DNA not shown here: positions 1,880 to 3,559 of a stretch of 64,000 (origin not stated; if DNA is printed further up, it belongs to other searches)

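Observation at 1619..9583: Accessory surface module: lipoprotein, LruC-domain protein and 1898-aa T9SS cargo, bracketed by inverted paralogous lipoproteins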

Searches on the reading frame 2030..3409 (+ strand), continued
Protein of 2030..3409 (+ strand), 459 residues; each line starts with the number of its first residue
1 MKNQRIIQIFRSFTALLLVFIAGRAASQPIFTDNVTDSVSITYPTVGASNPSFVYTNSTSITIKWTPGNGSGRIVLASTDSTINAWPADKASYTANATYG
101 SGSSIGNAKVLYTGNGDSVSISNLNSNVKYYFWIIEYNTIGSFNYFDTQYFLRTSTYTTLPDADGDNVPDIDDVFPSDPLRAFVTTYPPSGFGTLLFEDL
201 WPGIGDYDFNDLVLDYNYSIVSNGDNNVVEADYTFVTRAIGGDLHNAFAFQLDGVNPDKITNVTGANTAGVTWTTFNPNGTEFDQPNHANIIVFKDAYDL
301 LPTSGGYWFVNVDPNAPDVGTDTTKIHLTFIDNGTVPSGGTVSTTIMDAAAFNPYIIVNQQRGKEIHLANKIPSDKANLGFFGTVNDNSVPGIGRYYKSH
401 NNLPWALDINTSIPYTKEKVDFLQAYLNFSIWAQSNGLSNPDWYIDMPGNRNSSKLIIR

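Call 66: predict_structure(alignment_id=A2)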
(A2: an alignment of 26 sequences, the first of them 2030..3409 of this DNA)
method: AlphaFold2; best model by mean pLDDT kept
length: 459 residues; sequences in the alignment: 26
mean_pLDDT: 86.0   pTM: 0.69
mean pLDDT of the five models: 86.0, 84.8, 83.5, 80.8, 78.5
residues with pLDDT >= 90: 267; 70-90: 139; 50-70: 30; < 50: 23
segments of 3 or more residues with pLDDT < 50: 20-40
pLDDT, mean of each block of 10 residues (from residue 1): 54 55 36 32 79 81 91 92 86 91 94 94 85 90 79 77 84 91 94 93 85 96 96 95 86 96 93 94 93 91 69 81 96 95 91 95 94 94 92 92 93 93 95 90 92 90
secondary structure, 60 per line:
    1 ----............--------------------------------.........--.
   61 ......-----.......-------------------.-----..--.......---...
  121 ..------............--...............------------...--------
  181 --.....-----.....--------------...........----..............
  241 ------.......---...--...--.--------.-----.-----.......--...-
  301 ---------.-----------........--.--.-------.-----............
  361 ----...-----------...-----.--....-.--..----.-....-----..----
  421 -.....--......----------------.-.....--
elements in order: H5-16 E49-57 E60-66 E72-78 E108-114 E118-122 E129-140 E143-157 E183-187 E193-197 E212-222 E227-240 E247-253 E262-264 E288-294 E322-329 E352-357 E365-367 E406-409 H422-425 H429-434

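Call 78: search_protein_families(library=pfam, proteins=[L014:9359-10927:+, L050:8963-10870:+, L033:5732-10894:+, L008:7454-11278:+, L013:8789-11662:+, L009:9227-11914:+, L023:8036-10930:+, L017:6528-8321:+, L035:9404-10921:+, L011:8948-11242:+], max_evalue=0.001)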
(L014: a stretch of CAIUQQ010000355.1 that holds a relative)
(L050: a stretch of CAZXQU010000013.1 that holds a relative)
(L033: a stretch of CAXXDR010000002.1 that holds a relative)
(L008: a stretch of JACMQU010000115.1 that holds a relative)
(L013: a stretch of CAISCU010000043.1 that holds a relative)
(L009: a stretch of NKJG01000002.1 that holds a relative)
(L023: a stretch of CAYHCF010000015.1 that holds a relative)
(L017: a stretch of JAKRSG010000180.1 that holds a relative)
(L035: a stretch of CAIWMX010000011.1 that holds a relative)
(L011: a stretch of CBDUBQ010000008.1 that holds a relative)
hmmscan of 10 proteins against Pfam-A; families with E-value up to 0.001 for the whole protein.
L014:9359-10927:+ (522 aa): 3 families
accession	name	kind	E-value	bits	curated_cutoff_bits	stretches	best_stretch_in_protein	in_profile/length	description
PF16130.10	DUF4842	-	9.4e-47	160.3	22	1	289-507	1-208/208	Domain of unknown function (DUF4842)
PF11999.13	Ice_binding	-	2.1e-38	132.5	28.7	1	40-220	4-207/208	Ice-binding-like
PF13448.11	DUF4114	-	0.00039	21.8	27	1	224-281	36-84/85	Domain of unknown function (DUF4114)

L050:8963-10870:+ (635 aa): 2 families
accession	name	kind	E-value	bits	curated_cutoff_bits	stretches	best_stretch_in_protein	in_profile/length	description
PF16130.10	DUF4842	-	2.3e-51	175.4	22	1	411-622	1-208/208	Domain of unknown function (DUF4842)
PF13448.11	DUF4114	-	0.00015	23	27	1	355-400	45-81/85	Domain of unknown function (DUF4114)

L033:5732-10894:+ (1720 aa): 4 families
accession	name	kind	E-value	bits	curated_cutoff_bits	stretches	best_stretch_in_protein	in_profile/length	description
PF13290.12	CHB_HEX_C_1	-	5.8e-267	862.7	22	15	946-1012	1-66/67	Chitobiase/beta-hexosaminidase C-terminal domain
PF13287.12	Fn3_assoc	-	5.3e-221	715.5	23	15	711-770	1-59/59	Fn3 associated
PF16130.10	DUF4842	-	1.3e-56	192.5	22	1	1488-1703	1-208/208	Domain of unknown function (DUF4842)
PF03174.19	CHB_HEX_C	-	2.2e-24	85.6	23.6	0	537-591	17-68/76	Chitobiase/beta-hexosaminidase C-terminal domain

L008:7454-11278:+ (1274 aa): 2 families
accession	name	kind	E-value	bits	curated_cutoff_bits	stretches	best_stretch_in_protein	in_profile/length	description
PF16130.10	DUF4842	-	6.3e-47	160.9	22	1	1041-1259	1-208/208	Domain of unknown function (DUF4842)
PF13229.12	Beta_helix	-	0.00028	21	25.9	1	448-614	1-149/158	Right handed beta helix region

L013:8789-11662:+ (957 aa): 3 families
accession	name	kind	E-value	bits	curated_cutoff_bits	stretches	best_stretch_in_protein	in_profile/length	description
PF16130.10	DUF4842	-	1.7e-51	175.8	22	1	724-942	1-208/208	Domain of unknown function (DUF4842)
PF16656.11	Pur_ac_phosph_N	-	7e-14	52.6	30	1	158-245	7-82/93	Purple acid Phosphatase, N-terminal domain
PF00041.27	fn3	-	1.6e-10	41.5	25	0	537-632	4-72/84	Fibronectin type III domain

L009:9227-11914:+ (895 aa): 4 families
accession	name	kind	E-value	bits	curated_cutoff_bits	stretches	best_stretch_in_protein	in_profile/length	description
PF16130.10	DUF4842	-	1.6e-50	172.6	22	1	665-880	1-208/208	Domain of unknown function (DUF4842)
PF00041.27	fn3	-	8.6e-09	35.9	25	0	299-344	41-75/84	Fibronectin type III domain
PF16656.11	Pur_ac_phosph_N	-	1.8e-08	35.3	30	1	252-348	6-90/93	Purple acid Phosphatase, N-terminal domain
PF10179.15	NDNF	-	0.00047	20.6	27.3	0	312-336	83-107/127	Neuron-derived neurotrophic factor, first Fn(III) domain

L023:8036-10930:+ (964 aa): 5 families
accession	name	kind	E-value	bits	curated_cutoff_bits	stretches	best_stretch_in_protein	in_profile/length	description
PF16130.10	DUF4842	-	2.5e-51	175.2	22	1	722-949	1-208/208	Domain of unknown function (DUF4842)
PF17963.7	Big_9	-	3.9e-23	82.6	23.6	2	461-538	1-76/89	Bacterial Ig domain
PF17892.7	Cadherin_5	-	1.4e-17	63.7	26.5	2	461-538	2-83/98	Cadherin-like domain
PF17803.7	Cadherin_4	-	3.1e-13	50.5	25.1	1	454-520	3-71/71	Bacterial cadherin-like domain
PF19076.6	CshA_repeat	-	1e-05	26.6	27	0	604-637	55-89/103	Surface adhesin CshA repetitive domain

L017:6528-8321:+ (597 aa): 1 family
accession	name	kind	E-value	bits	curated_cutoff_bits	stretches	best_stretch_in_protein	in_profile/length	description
PF16130.10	DUF4842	-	1.9e-48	165.9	22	1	354-582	1-208/208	Domain of unknown function (DUF4842)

L035:9404-10921:+ (505 aa): 2 families
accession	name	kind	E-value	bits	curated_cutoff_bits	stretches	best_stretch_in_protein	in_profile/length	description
PF16130.10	DUF4842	-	2.9e-50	171.8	22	1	265-492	1-208/208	Domain of unknown function (DUF4842)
PF13448.11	DUF4114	-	7.2e-06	27.3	27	1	221-256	48-83/85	Domain of unknown function (DUF4114)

L011:8948-11242:+ (764 aa): 4 families
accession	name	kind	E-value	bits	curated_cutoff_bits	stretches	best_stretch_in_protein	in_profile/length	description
PF16130.10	DUF4842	-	1e-57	196.1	22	1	541-749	1-208/208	Domain of unknown function (DUF4842)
PF20597.4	pAdhesive_15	-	3.4e-45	155.4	23.8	1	38-337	1-250/254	Putative Ice-binding-like adhesive domain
PF16656.11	Pur_ac_phosph_N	-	4.3e-05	24.4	30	1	367-464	6-92/93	Purple acid Phosphatase, N-terminal domain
PF00041.27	fn3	-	0.00028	21.5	25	0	364-464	3-80/84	Fibronectin type III domain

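Call 79: search_protein_families(library=pfam, proteins=[L026:3135-5021:+, L052:379-2826:+, L063:8696-10864:+, L038:3074-5608:+, L042:4164-5888:+, L083:2089-4128:+, L007:4472-6814:+, L064:2430-4076:+, L020:9374-10879:+, L066:7097-9016:+], max_evalue=0.001)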
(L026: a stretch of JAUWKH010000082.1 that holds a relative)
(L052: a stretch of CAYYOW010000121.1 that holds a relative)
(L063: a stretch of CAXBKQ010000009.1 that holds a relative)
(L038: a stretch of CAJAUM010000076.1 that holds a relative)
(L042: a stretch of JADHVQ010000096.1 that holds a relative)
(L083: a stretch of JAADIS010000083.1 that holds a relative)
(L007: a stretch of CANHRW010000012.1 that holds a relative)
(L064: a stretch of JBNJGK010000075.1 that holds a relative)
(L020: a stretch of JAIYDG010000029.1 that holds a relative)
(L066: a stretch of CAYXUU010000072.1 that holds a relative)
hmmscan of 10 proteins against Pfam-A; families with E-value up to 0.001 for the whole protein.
L026:3135-5021:+ (628 aa): 3 families
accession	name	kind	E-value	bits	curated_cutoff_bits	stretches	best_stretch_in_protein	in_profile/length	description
PF16130.10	DUF4842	-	2.9e-55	188.1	22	1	403-612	1-208/208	Domain of unknown function (DUF4842)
PF13385.13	Laminin_G_3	-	2.3e-32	112.6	27.6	1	179-329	1-151/151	Concanavalin A-like lectin/glucanases superfamily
PF13448.11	DUF4114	-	0.00062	21.1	27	1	366-394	57-83/85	Domain of unknown function (DUF4114)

L052:379-2826:+ (815 aa): 4 families
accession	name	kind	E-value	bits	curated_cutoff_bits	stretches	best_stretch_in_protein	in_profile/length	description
PF16130.10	DUF4842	-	1.7e-53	182.3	22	1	582-798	2-208/208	Domain of unknown function (DUF4842)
PF24269.1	DUF7467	-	2.9e-15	57.5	27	1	336-412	32-114/116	Domain of unknown function (DUF7467)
PF15257.11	DUF4590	-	5.8e-06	26.6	27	0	351-408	24-80/114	Domain of unknown function (DUF4590)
PF13448.11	DUF4114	-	0.00047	21.5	27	0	546-573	60-84/85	Domain of unknown function (DUF4114)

L063:8696-10864:+ (722 aa): 2 families
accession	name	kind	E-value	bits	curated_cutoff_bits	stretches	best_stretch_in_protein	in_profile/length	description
PF16130.10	DUF4842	-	1.1e-60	205.8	22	1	503-709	1-208/208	Domain of unknown function (DUF4842)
PF13448.11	DUF4114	-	2.8e-05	25.4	27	1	465-492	56-81/85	Domain of unknown function (DUF4114)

L038:3074-5608:+ (844 aa): 5 families
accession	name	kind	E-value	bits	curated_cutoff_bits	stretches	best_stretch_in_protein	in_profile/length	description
PF13385.13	Laminin_G_3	-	2.2e-58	197.2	27.6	2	190-336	2-150/151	Concanavalin A-like lectin/glucanases superfamily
PF16130.10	DUF4842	-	6.1e-57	193.6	22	1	619-828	1-208/208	Domain of unknown function (DUF4842)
PF02210.31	Laminin_G_2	-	5.4e-07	30.6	22.9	1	226-311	8-99/126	Laminin G domain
PF07953.20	Toxin_R_bind_N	-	2.8e-06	27.6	23.8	0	471-535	122-188/191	Clostridium neurotoxin, N-terminal receptor binding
PF13448.11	DUF4114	-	9e-05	23.8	27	1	583-611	58-84/85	Domain of unknown function (DUF4114)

L042:4164-5888:+ (574 aa): 3 families
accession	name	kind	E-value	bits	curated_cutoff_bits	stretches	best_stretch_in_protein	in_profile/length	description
PF16130.10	DUF4842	-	1e-53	183.1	22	1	351-560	2-208/208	Domain of unknown function (DUF4842)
PF17963.7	Big_9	-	6.3e-10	40.3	23.6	1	187-280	4-89/89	Bacterial Ig domain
PF19076.6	CshA_repeat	-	3.6e-05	24.8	27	1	186-278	3-100/103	Surface adhesin CshA repetitive domain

L083:2089-4128:+ (679 aa): 6 families
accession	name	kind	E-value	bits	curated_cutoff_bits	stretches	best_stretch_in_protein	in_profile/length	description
PF16130.10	DUF4842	-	3.5e-54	184.6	22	1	456-663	3-208/208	Domain of unknown function (DUF4842)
PF17963.7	Big_9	-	1.3e-24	87.3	23.6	2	187-282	1-88/89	Bacterial Ig domain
PF19076.6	CshA_repeat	-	5.4e-11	43.5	27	1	291-385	4-103/103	Surface adhesin CshA repetitive domain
PF17892.7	Cadherin_5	-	8.1e-10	38.9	26.5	2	187-279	2-92/98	Cadherin-like domain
PF17803.7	Cadherin_4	-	7.2e-08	33.3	25.1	1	187-252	11-71/71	Bacterial cadherin-like domain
PF13448.11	DUF4114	-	0.00025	22.4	27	0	407-443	47-81/85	Domain of unknown function (DUF4114)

L007:4472-6814:+ (780 aa): 1 family
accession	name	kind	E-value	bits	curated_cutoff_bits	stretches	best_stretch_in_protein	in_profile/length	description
PF16130.10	DUF4842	-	1.5e-47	162.9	22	1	548-765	2-208/208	Domain of unknown function (DUF4842)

L064:2430-4076:+ (548 aa): 2 families
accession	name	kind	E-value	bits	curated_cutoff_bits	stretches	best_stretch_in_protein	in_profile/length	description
PF16130.10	DUF4842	-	8.7e-56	189.8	22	1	316-531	1-208/208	Domain of unknown function (DUF4842)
PF13448.11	DUF4114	-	0.00033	22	27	1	278-307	57-83/85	Domain of unknown function (DUF4114)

L020:9374-10879:+ (501 aa): 1 family
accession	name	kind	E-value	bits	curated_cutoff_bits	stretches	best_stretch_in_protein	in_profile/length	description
PF16130.10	DUF4842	-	4.5e-58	197.3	22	1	276-485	1-208/208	Domain of unknown function (DUF4842)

L066:7097-9016:+ (639 aa): 1 family
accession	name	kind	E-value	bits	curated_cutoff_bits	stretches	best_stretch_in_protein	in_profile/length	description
PF16130.10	DUF4842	-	3.9e-51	174.6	22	1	413-624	1-208/208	Domain of unknown function (DUF4842)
